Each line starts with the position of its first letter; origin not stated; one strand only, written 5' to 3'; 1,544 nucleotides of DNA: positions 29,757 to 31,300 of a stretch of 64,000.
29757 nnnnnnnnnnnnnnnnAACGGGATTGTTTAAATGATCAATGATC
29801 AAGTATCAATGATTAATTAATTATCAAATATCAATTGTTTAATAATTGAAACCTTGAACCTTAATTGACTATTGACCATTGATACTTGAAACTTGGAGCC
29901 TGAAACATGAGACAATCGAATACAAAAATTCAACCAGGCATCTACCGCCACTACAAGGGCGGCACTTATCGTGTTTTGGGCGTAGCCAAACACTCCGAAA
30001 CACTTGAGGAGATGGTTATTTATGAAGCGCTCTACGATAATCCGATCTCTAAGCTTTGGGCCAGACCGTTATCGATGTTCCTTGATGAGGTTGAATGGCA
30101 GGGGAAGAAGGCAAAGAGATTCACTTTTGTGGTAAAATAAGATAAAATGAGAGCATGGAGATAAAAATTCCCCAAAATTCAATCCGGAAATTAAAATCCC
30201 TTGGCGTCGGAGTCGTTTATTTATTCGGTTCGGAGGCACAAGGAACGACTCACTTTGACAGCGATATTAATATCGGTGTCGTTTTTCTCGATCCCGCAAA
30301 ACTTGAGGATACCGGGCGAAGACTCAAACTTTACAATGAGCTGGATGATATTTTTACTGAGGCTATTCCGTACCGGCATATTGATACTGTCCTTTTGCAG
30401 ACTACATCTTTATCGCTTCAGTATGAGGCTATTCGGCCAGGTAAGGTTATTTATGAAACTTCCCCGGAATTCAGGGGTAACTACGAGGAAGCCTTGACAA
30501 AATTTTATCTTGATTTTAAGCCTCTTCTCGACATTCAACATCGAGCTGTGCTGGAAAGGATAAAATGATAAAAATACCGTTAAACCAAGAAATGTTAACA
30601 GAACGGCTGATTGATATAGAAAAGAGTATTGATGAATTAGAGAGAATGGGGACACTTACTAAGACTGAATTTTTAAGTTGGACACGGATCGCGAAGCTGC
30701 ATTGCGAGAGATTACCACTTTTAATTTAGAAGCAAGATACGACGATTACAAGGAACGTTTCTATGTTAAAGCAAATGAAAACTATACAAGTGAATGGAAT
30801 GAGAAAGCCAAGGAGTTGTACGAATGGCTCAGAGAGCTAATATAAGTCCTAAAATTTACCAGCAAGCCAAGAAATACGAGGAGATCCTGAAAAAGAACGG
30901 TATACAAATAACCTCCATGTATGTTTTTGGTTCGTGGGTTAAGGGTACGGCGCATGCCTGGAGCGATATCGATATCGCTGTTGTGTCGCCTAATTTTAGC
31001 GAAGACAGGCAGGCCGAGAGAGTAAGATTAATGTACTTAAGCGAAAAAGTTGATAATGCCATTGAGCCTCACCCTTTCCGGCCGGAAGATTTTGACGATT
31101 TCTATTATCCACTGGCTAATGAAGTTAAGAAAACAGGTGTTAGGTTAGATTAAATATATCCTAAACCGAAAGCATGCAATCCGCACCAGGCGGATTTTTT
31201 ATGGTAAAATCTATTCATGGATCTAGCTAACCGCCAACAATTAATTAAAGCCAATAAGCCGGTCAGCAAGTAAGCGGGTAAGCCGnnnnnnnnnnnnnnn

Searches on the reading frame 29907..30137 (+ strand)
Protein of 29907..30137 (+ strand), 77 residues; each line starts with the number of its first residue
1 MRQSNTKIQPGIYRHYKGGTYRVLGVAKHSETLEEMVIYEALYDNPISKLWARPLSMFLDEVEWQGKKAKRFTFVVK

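Call 73: search_protein_families(library=pfam, proteins=[window:29907-30137:+], max_evalue=0.01)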
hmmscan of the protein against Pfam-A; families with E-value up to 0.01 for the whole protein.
window:29907-30137:+ (77 aa): 1 family
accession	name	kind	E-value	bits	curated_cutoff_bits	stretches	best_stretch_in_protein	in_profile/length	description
PF07866.17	DUF1653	-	6.5e-27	94.1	23.5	1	11-73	1-61/62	Protein of unknown function (DUF1653)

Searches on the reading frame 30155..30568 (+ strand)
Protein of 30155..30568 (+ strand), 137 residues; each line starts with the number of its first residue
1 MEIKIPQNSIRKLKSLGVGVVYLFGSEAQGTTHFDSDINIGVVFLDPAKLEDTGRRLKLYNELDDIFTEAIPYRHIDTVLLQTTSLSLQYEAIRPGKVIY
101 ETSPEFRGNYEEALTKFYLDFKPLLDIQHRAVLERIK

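Call 54: search_protein_families(library=pfam, proteins=[window:30155-30568:+], max_evalue=0.001)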
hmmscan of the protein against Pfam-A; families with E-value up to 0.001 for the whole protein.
window:30155-30568:+ (137 aa): 2 families
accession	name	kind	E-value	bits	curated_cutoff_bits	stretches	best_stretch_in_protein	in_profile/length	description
PF18765.7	Polbeta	-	3.4e-14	53.2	26.9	1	17-104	12-92/93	Polymerase beta, Nucleotidyltransferase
PF01909.29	NTP_transf_2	-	3.1e-05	24.7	21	1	11-77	6-70/93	Nucleotidyltransferase domain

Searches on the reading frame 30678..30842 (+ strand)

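Call 73: search_protein_families(library=pfam, proteins=[window:30678-30842:+], max_evalue=0.01)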
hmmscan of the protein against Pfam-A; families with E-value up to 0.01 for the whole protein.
window:30678-30842:+ (55 aa): 1 family
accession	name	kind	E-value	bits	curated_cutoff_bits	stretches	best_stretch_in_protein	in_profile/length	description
PF05168.19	HEPN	-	0.0075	16.9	22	1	8-53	76-116/117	HEPN domain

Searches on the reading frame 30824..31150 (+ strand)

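Call 73: search_protein_families(library=pfam, proteins=[window:30824-31150:+], max_evalue=0.01)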
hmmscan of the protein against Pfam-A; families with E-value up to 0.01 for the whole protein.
window:30824-31150:+ (109 aa): 3 families
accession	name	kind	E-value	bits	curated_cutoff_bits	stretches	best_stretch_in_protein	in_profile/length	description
PF01909.29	NTP_transf_2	-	3e-12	47.2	21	1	16-75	2-63/93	Nucleotidyltransferase domain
PF18765.7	Polbeta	-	1e-09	38.9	26.9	1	17-69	2-51/93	Polymerase beta, Nucleotidyltransferase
PF22600.2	MTPAP-like_central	-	4.3e-05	24.1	27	1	16-78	27-89/139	Poly(A) RNA polymerase, mitochondrial-like, central palm domain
